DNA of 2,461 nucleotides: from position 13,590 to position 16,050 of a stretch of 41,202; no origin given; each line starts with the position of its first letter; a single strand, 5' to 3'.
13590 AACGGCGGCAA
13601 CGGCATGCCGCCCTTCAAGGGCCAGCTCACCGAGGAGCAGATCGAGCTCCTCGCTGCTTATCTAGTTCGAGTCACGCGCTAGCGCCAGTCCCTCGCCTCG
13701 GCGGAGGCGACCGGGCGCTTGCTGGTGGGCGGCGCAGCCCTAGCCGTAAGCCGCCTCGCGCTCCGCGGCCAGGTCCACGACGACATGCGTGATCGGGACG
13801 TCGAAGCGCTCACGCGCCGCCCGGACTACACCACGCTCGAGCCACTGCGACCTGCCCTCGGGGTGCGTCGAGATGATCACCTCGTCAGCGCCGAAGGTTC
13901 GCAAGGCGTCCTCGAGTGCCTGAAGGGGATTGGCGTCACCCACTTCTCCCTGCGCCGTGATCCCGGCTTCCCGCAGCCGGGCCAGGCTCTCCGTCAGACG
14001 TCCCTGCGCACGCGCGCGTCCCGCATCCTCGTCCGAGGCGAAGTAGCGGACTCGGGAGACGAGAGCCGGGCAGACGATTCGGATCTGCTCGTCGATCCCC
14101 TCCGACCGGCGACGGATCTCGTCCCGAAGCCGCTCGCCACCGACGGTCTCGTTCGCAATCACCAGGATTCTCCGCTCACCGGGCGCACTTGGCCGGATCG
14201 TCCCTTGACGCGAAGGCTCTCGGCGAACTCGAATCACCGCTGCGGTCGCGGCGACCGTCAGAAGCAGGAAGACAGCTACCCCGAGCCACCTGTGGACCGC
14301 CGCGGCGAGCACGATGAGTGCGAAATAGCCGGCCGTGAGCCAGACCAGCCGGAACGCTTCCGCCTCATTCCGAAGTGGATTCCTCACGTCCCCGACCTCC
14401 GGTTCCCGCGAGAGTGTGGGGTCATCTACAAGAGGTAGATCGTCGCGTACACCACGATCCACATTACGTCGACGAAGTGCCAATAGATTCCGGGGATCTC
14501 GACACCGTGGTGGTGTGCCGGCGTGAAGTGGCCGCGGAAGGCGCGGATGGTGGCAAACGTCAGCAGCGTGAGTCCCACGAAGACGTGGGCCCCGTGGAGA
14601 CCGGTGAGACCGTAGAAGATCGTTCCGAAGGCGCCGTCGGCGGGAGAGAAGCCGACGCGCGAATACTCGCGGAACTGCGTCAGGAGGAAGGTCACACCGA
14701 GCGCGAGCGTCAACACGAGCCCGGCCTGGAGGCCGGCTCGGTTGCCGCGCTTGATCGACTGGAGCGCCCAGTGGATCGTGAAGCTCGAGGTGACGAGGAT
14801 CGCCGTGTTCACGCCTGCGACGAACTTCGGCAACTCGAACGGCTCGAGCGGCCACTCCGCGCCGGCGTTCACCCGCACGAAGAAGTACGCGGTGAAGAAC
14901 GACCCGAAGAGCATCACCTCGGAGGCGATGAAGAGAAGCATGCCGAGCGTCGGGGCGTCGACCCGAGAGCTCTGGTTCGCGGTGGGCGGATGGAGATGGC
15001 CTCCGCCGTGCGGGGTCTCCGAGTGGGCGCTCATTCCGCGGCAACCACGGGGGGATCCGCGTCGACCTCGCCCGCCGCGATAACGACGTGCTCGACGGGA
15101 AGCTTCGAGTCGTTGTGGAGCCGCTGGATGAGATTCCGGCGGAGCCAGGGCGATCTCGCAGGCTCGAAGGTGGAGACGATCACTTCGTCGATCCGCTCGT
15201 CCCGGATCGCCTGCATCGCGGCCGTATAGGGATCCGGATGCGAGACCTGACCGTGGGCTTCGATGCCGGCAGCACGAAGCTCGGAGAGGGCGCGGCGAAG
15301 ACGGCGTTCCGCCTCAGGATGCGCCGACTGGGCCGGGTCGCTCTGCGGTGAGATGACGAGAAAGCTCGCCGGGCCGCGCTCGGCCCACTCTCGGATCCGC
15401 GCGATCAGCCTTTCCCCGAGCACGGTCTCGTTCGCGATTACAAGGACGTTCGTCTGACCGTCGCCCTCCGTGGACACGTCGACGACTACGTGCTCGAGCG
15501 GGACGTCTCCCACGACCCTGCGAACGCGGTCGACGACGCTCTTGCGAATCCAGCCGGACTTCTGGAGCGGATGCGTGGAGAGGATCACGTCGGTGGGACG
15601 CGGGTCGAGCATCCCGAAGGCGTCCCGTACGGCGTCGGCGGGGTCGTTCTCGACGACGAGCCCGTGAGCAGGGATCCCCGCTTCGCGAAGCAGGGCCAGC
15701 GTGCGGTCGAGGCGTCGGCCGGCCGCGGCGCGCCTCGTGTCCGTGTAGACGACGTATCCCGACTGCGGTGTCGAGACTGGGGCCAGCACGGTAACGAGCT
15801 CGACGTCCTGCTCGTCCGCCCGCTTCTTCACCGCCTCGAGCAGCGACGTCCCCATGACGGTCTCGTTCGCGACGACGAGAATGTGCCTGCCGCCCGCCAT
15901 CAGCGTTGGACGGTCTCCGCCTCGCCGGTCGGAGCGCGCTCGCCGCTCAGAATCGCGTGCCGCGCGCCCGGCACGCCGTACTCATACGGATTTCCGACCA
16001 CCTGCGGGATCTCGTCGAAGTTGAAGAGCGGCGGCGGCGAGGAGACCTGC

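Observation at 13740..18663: aa3-type oxidase operon interleaved with two genes carrying three copies of one unassigned USP-like domain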

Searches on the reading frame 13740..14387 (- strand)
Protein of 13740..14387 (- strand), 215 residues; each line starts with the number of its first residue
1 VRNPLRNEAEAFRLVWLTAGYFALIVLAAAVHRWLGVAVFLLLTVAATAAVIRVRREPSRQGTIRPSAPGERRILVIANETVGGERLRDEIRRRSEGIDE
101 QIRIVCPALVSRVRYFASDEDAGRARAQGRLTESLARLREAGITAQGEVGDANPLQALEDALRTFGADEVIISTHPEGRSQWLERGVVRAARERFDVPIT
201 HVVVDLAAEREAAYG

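Call 3: search_protein_families(library=pfam, proteins=[window:13740-14387:-], max_evalue=1)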
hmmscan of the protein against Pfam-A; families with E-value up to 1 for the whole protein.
window:13740-14387:- (215 aa): 1 family
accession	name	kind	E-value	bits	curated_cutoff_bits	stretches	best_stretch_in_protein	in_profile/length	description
PF06050.19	HGD-D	-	0.0046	17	28.4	1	102-212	222-329/342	2-hydroxyglutaryl-CoA dehydratase, D-component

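Call 4: search_protein_families(library=ncbifam, proteins=[window:13740-14387:-], max_evalue=1)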
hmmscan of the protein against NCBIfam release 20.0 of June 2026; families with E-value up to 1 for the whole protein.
window:13740-14387:- (215 aa): 1 family
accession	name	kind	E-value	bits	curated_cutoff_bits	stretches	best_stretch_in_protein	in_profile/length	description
TIGR04360.1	other_trbK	hypoth_equivalog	0.27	11.7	33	1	37-64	3-30/73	putative entry exclusion protein TrbK-alt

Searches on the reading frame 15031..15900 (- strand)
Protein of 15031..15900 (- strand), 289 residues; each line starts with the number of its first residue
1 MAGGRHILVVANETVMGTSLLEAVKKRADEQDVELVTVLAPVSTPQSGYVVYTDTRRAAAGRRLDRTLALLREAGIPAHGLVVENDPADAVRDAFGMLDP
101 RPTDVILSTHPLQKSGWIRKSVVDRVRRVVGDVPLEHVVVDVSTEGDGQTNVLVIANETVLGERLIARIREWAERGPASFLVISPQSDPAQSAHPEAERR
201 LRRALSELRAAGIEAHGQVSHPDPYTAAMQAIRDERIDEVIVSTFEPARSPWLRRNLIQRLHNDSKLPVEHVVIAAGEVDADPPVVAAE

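Call 3: search_protein_families(library=pfam, proteins=[window:15031-15900:-], max_evalue=1)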
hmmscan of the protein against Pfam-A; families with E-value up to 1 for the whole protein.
window:15031-15900:- (289 aa): 8 families
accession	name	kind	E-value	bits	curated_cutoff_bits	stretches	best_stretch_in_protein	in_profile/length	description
PF18026.6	Exog_C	-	0.00057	20.2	29.5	1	198-214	21-37/49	Endo/exonuclease (EXOG) C-terminal domain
PF00582.32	Usp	-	0.0014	19.6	24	1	5-91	3-95/141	Universal stress protein family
PF09850.14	DotU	-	0.038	14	27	1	237-265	64-92/205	Type VI secretion system protein DotU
PF14258.12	DUF4350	-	0.05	14.3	30.4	1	144-213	34-90/181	Domain of unknown function (DUF4350)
PF02918.20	Pertussis_S2S3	-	0.088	13.2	27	0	184-228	43-87/109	Pertussis toxin, subunit 2 and 3, C-terminal domain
PF23990.1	PilB3_N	-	0.13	12.9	27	0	191-220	24-53/101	PilB3-like, N-terminal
PF10649.15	DUF2478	-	0.15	12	22.3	0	194-228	9-43/159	Protein of unknown function (DUF2478)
PF12174.13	RST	-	0.26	11.7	22.7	0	98-139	20-62/67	RCD1-SRO-TAF4 (RST) plant domain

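Call 4: search_protein_families(library=ncbifam, proteins=[window:15031-15900:-], max_evalue=1)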
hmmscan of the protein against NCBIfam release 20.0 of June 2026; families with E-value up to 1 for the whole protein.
window:15031-15900:- (289 aa): 2 families
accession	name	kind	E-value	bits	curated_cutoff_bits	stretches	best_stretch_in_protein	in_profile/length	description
TIGR03349.1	IV_VI_DotU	subfamily_domain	0.067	13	89.95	1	237-265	65-93/211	DotU/TssL family secretion system protein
NF047870.1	PKS_KR_start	domain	0.077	13.4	35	0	148-174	18-43/78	KR prefix domain-containing protein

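Call 43: predict_structure(alignment_id=A3)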
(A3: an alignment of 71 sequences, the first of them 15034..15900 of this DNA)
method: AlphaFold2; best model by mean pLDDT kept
length: 289 residues; sequences in the alignment: 71
mean_pLDDT: 82.9   pTM: 0.80
mean pLDDT of the five models: 82.9, 81.1, 81.0, 80.5, 78.3
residues with pLDDT >= 90: 91; 70-90: 157; 50-70: 39; < 50: 2
segments of 3 or more residues with pLDDT < 50: none
pLDDT, mean of each block of 10 residues (from residue 1): 77 72 88 87 67 67 87 90 89 93 92 80 93 92 68 83 86 88 74 68 87 85 84 85 88 87 93 84 70
secondary structure, 60 per line:
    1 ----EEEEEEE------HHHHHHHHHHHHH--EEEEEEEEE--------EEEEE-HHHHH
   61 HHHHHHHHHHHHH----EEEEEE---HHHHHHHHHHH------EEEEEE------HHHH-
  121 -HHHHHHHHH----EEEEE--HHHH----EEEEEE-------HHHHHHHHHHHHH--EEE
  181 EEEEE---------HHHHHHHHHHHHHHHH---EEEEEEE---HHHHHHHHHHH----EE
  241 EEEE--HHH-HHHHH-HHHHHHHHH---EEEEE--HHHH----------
elements in order: E5-11 H18-30 E33-41 E50-54 H56-73 E78-83 H87-97 E104-109 H116-119 H122-130 E135-139 H142-145 E150-155 H163-175 E178-185 H195-210 E214-220 H224-234 E239-244 H251-255 H257-265 E269-273 H276-279

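Call 47: fold_search(model_id=the predicted structure, library=pdb)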
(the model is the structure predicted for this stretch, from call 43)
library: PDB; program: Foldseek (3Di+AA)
matches with E <= 10: 1463; with E <= 0.001: 52
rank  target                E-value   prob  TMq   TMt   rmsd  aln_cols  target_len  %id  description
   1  3ab7_A                1.4e-06  1.00  0.33  0.39  17.6       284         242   18  Crystal Structure of the Hypothetical Tandem-type Universal Stress Protein TTHA0350 from Thermus thermophilus HB8 (released 2010-12-15)
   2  4r2k                  1.7e-06  1.00  0.31  0.29  20.5       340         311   13  Crystal structure of H119A mutant of YdaA (Universal Stress Protein E) from Salmonella typhimurium (released 2015-02-04)
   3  3cis_H                2.3e-06  1.00  0.32  0.32  17.4       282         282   16  The Crystal Structure of Rv2623 from Mycobacterium tuberculosis (released 2009-03-17)
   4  3cis_G                6.4e-06  1.00  0.31  0.31  17.6       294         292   15  The Crystal Structure of Rv2623 from Mycobacterium tuberculosis (released 2009-03-17)
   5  4r2j                  8.0e-06  1.00  0.31  0.31  18.2       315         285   15  Crystal structure of YdaA (Universal Stress Protein E) from Salmonella typhimurium (released 2015-02-04)
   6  3cis_B                1.2e-05  1.00  0.34  0.34  18.8       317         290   14  The Crystal Structure of Rv2623 from Mycobacterium tuberculosis (released 2009-03-17)
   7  9bwt_B                1.8e-05  1.00  0.32  0.26  18.9       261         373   11  human sodium chloride cotransporter NCC S344E in the phosphorylation state and in complex with hydrochlorothiazide (released 2024-09-04)
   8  3cis_C                1.9e-05  1.00  0.32  0.32  18.7       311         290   13  The Crystal Structure of Rv2623 from Mycobacterium tuberculosis (released 2009-03-17)
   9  2iel_A                2.2e-05  1.00  0.35  0.70   3.8       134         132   23  CRYSTAL STRUCTURE OF TT0030 from Thermus Thermophilus (released 2006-11-14)
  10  3cis_E                2.2e-05  1.00  0.31  0.31  18.9       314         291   16  The Crystal Structure of Rv2623 from Mycobacterium tuberculosis (released 2009-03-17)
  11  3cis_A                2.5e-05  1.00  0.32  0.32  18.7       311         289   14  The Crystal Structure of Rv2623 from Mycobacterium tuberculosis (released 2009-03-17)
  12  7aio_B                2.8e-05  1.00  0.34  0.12  19.5       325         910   13  Structure of Human Potassium Chloride Transporter KCC3 S45D/T940D/T997D in NaCl (Subclass) (released 2021-06-02)
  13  7tth_A                2.8e-05  1.00  0.33  0.12  20.9       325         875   13  Human potassium-chloride cotransporter 1 in inward-open state (released 2022-06-29)
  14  3ab7_B                2.9e-05  1.00  0.32  0.39  17.5       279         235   18  Crystal Structure of the Hypothetical Tandem-type Universal Stress Protein TTHA0350 from Thermus thermophilus HB8 (released 2010-12-15)
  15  3loq_A                2.9e-05  1.00  0.35  0.36  19.0       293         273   16  The crystal structure of a universal stress protein from Archaeoglobus fulgidus DSM 4304 (released 2010-02-16)
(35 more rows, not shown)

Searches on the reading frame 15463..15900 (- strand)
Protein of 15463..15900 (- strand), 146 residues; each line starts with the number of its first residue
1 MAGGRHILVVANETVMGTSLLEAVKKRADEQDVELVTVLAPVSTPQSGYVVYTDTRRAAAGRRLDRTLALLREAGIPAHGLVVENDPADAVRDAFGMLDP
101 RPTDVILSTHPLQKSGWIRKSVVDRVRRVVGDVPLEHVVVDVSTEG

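Call 10: search_solved_structures(query=A1, max_evalue=10, show_alignments=2)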
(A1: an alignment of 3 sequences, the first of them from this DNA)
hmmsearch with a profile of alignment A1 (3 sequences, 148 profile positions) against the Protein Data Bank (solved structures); distinct sequences matched with E-value up to 10: 15.
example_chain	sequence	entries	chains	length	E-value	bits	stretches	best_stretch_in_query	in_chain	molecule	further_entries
2iel_A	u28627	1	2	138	1.5e-09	41.3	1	6-139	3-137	Hypothetical Protein TT0030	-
1x7g_A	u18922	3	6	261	0.1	15.9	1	58-104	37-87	Putative ketoacyl reductase | ACTINORHODIN POLYKETIDE KETOREDUCTASE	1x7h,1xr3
4dc0_A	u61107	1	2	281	0.11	15.8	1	58-104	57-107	Ketoacyl reductase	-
2rh4_A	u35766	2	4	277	0.11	15.8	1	58-104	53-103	Actinorhodin Polyketide Ketoreductase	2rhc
2rhr_B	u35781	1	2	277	0.11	15.8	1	58-104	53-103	Actinorhodin Polyketide Ketoreductase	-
1w4z_A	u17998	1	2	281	0.12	15.7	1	58-104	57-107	KETOACYL REDUCTASE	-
3csd_B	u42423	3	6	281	0.12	15.7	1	58-104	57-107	Putative ketoacyl reductase | ketoacyl reductase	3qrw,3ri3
4dc1_A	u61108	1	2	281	0.12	15.7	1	58-104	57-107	Ketoacyl reductase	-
4dbz_A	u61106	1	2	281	0.16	15.3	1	58-104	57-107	Ketoacyl reductase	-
2fli_A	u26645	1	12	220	0.34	14.2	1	17-108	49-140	ribulose-phosphate 3-epimerase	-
3cxr_A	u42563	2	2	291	0.64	13.3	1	63-99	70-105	Dehydrogenase with different specificities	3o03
4z9x_A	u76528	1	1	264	0.8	13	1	64-94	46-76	Gluconate 5-dehydrogenase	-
6raw_M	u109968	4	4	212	0.82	13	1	36-81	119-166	AT18545p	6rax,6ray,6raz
5umf_A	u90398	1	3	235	0.88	12.9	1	55-94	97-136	Ribulose-phosphate 3-epimerase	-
3bfj_A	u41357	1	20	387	1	12.7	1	51-102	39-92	1,3-propanediol oxidoreductase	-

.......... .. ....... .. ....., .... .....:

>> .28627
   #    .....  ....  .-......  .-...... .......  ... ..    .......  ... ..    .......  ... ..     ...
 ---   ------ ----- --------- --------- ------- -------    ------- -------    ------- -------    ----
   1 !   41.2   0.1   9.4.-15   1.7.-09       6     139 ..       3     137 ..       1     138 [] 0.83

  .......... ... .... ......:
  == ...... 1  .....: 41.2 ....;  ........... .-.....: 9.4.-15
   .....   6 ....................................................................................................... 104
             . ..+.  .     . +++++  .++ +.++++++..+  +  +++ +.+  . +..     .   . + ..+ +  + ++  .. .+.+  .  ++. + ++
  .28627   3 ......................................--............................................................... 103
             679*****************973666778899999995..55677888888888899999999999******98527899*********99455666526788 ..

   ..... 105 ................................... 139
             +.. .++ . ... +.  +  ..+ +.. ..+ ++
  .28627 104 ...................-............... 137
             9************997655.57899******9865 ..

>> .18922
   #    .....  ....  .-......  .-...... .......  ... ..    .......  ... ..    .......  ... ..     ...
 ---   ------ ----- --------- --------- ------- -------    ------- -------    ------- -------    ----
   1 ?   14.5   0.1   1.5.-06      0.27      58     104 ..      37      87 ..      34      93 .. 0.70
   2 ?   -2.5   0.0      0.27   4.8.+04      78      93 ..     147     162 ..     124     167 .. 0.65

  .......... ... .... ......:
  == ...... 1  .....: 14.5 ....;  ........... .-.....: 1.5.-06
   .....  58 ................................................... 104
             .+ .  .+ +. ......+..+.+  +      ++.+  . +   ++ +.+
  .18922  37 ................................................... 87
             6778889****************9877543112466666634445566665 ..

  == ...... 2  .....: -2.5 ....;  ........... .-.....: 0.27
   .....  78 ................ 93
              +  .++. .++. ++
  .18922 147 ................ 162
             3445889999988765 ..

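Call 19: search_protein_representatives(alignment_id=A1)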
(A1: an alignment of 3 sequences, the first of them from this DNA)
Query: 3 sequences, 148 profile positions. Proteins with E-value up to 0.001 (for the whole library): 4607; up to 1e-10: 2239; up to 1e-30: 179. The best 150 are listed.
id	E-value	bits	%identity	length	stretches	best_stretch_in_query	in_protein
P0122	3.3e-88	309.6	-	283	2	3-143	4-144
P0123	5.1e-85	299.2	-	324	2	3-141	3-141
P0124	6.5e-81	285.9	-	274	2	2-136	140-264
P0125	6.5e-78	276.2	-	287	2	3-146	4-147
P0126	2.4e-76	271.1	-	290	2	5-145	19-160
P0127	1.1e-69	249.5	-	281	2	6-142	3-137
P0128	3.6e-60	218.6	-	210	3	2-137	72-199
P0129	1.9e-58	213.0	-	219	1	2-144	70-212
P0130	2.5e-56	206.2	-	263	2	5-142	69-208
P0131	1.2e-55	204.0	-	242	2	39-140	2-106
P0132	4.5e-54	198.8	-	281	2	4-136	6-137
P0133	9.5e-54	197.8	-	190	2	3-142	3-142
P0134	6.3e-52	191.8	-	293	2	17-142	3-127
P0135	5.7e-51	188.8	-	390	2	5-144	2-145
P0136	1.9e-50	187.0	-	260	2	6-141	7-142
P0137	2.1e-50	186.9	-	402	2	5-125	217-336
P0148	2.0e-43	164.3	-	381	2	6-136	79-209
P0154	8.1e-43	162.3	-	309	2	6-139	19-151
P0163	5.2e-41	156.4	-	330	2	3-142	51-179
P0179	2.2e-39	151.2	-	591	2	4-140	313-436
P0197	9.7e-38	145.8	-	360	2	6-146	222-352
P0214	5.0e-36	140.3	-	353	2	6-142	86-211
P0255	2.5e-33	131.5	-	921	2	4-142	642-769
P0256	2.5e-33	131.5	-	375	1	5-138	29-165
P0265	1.2e-32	129.3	-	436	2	4-145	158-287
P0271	3.2e-32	127.9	-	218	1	5-143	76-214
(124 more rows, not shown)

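Call 23: search_protein_families(library=pfam, proteins=[P0255, P0179, P0265, P0137, P0135, P0148, P0197, P0256, P0214, P0163], max_evalue=0.001)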
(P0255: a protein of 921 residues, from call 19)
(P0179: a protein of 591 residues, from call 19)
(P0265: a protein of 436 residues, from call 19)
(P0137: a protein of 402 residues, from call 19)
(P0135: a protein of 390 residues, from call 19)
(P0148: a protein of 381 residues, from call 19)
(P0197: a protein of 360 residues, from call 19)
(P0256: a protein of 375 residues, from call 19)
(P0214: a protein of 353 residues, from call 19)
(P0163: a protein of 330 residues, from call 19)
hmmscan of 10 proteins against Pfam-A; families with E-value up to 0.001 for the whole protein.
P0255 (921 aa): 1 family
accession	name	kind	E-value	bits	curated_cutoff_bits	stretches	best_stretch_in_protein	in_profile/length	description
PF00115.25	COX1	-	1.8e-153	512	34.8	1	120-556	2-433/436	Cytochrome C and Quinol oxidase polypeptide I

P0179 (591 aa): 1 family
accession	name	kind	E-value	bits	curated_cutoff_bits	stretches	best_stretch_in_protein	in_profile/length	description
PF00115.25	COX1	-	5.8e-75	253.2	34.8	1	1-244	201-400/436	Cytochrome C and Quinol oxidase polypeptide I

P0265 (436 aa): 1 family
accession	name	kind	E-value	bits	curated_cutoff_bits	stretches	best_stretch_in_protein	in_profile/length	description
PF00115.25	COX1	-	2.1e-25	89.9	34.8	1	1-72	357-434/436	Cytochrome C and Quinol oxidase polypeptide I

P0137 (402 aa): 1 family
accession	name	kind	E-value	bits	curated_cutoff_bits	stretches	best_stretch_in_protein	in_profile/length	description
PF18026.6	Exog_C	-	0.00063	20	29.5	0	265-292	13-43/49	Endo/exonuclease (EXOG) C-terminal domain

P0135 (390 aa): 0 families

P0148 (381 aa): 0 families

P0197 (360 aa): 0 families

P0256 (375 aa): 0 families

P0214 (353 aa): 0 families

P0163 (330 aa): 0 families

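Call 29: find_related_loci(query=A1, collection=genome_contigs, flank=6000)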
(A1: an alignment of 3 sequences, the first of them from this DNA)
Query A1 (146 aa) in genome_contigs; peptide patterns used: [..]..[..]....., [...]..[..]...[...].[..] (x = any residue, [..] = any of these).
599 stretches matched a pattern (row limit reached: there are more); 460 encode a relative of the query (tblastn E <= 1e-3); the best 80 are kept; 80 distinct loci.
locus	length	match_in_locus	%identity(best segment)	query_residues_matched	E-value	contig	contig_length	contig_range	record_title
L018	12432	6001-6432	79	2-145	1e-74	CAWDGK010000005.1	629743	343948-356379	MAG: uncultured Actinomycetes bacterium isolate MFD05747.bin.2.59 genome assembly, contig: contig_7465, whole genome sho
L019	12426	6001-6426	79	5-146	4e-72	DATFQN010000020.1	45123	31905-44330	MAG TPA_asm: Gaiellaceae bacterium isolate SMAG_U9330 k141_1391753, whole genome shotgun sequence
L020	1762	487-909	77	5-145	2e-73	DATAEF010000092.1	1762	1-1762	MAG TPA_asm: Gaiellaceae bacterium isolate SMAG_U6770 k141_4574812, whole genome shotgun sequence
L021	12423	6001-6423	77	5-145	5e-70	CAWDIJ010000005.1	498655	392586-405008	MAG: uncultured Actinomycetes bacterium isolate MFD04850.bin.2.254 genome assembly, contig: contig_21306, whole genome s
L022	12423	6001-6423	77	5-145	1e-69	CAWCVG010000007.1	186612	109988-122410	MAG: uncultured Actinomycetes bacterium isolate MFD00962.bin.2.86 genome assembly, contig: contig_145865, whole genome s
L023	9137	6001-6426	77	5-146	2e-69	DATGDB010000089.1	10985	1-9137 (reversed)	MAG TPA_asm: Gaiellaceae bacterium isolate SMAG_U9663 k141_581242, whole genome shotgun sequence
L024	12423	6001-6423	75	5-145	3e-69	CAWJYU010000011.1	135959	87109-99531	MAG: uncultured Actinomycetes bacterium isolate MFD06742.bin.2.143 genome assembly, contig: contig_17050, whole genome s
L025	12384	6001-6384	81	5-132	4e-67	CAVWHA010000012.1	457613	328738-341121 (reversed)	MAG: uncultured Actinomycetes bacterium isolate MFD09206.bin.2.167 genome assembly, contig: contig_2421, whole genome sh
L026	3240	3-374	83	22-145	5e-67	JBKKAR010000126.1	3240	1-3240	MAG: Gaiellaceae bacterium isolate swi_bin.307 S1Ck127_15660671_flag_0_multi_43.7237_len_3240, whole genome shotgun sequ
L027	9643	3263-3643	82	5-131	2e-66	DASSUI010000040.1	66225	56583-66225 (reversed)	MAG TPA_asm: Gaiellaceae bacterium isolate SMAG_U563 k141_452897, whole genome shotgun sequence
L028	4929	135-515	81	5-131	3e-66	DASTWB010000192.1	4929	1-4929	MAG TPA_asm: Gaiellaceae bacterium isolate SMAG_U2375 k141_347321, whole genome shotgun sequence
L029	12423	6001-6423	72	5-145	3e-66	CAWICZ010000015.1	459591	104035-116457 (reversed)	MAG: uncultured Actinomycetes bacterium isolate MFD00962.bin.1.69 genome assembly, contig: contig_8881, whole genome sho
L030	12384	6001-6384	77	5-132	4e-64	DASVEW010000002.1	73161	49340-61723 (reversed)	MAG TPA_asm: Gaiellaceae bacterium isolate SMAG_U2072 k141_585435, whole genome shotgun sequence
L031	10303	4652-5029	79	6-131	1e-63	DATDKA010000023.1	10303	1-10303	MAG TPA_asm: Gaiellaceae bacterium isolate SMAG_U344 k141_2360572, whole genome shotgun sequence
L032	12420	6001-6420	68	6-146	1e-60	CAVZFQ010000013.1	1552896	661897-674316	MAG: uncultured Actinomycetes bacterium isolate MFD05567.bin.1.192 genome assembly, contig: contig_2769, whole genome sh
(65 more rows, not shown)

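Call 63: list_cluster_members(proteins=[P0255, P0179, P0265, P0123, P0127, P0148, P0154, P0271])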
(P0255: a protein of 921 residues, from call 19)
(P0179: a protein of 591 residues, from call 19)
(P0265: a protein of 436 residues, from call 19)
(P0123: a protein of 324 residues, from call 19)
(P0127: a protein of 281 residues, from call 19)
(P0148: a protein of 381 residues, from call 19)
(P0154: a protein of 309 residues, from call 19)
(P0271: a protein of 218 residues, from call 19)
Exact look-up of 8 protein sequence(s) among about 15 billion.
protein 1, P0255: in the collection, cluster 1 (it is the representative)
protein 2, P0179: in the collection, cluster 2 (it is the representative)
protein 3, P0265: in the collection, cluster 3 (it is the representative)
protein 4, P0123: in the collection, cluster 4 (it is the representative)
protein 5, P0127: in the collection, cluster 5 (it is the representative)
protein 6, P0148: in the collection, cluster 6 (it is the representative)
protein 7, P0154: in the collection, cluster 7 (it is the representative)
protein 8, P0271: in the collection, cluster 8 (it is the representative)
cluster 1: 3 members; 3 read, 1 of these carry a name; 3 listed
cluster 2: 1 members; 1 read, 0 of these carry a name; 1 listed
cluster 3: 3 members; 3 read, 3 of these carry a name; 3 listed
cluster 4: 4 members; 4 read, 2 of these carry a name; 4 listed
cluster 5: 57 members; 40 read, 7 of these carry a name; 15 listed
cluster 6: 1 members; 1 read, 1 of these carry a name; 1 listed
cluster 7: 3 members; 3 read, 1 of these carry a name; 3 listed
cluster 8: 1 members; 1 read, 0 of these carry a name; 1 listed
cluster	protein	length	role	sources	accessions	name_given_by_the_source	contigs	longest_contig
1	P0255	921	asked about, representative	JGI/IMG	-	cytochrome c oxidase subunit 1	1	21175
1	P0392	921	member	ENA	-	-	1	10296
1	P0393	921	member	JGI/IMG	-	-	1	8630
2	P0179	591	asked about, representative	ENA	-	-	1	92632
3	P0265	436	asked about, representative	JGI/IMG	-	hypothetical protein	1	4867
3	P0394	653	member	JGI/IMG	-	Cytochrome C and Quinol oxidase polypeptide I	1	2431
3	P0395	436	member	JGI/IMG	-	hypothetical protein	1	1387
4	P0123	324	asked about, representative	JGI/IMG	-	hypothetical protein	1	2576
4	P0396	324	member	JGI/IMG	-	hypothetical protein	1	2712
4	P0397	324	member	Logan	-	-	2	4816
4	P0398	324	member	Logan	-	-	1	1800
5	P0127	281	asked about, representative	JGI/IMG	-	-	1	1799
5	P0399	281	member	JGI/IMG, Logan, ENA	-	hypothetical protein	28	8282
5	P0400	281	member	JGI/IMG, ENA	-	hypothetical protein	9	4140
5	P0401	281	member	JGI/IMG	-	hypothetical protein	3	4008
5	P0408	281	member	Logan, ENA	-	-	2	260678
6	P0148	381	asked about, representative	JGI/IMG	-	hypothetical protein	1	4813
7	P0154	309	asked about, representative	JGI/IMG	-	hypothetical protein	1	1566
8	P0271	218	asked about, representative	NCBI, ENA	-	-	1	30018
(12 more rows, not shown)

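Call 64: find_encoding_contigs(protein=P0408, flank=6000, max_places=2)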
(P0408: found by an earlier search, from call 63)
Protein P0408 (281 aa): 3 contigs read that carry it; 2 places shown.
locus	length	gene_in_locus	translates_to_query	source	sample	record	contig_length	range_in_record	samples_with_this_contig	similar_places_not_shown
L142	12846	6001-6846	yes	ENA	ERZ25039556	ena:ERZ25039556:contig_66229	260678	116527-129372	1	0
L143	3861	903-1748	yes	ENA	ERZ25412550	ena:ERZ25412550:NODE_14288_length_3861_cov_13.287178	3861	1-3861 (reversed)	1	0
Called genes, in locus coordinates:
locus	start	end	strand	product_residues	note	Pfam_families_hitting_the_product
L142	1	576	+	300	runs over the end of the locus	PF01040:UbiA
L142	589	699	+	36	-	-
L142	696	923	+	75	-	-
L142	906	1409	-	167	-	PF03061:4HBT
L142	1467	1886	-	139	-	PF00571:CBS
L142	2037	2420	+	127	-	PF00165:HTH_AraC (faint), PF12833:HTH_18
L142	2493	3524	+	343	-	PF02790:COX2_TM, PF00116:COX2, PF00034:Cytochrom_C, PF13442:Cytochrome_CBB3 (weak)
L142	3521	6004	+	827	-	PF14333:DUF4389, PF00115:COX1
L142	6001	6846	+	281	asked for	-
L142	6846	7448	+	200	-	PF00510:COX3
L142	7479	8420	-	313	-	PF09678:Caa3_CtaG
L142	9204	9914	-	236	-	PF00034:Cytochrom_C (weak), PF00127:Copper-bind (weak), PF13473:Cupredoxin_1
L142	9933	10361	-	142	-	PF00534:Glycos_transf_1, PF13692:Glyco_trans_1_4, PF20706:GT4-conflict (weak)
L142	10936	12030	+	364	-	-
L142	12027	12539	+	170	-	PF01966:HD, PF13487:HD_5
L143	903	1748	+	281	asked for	-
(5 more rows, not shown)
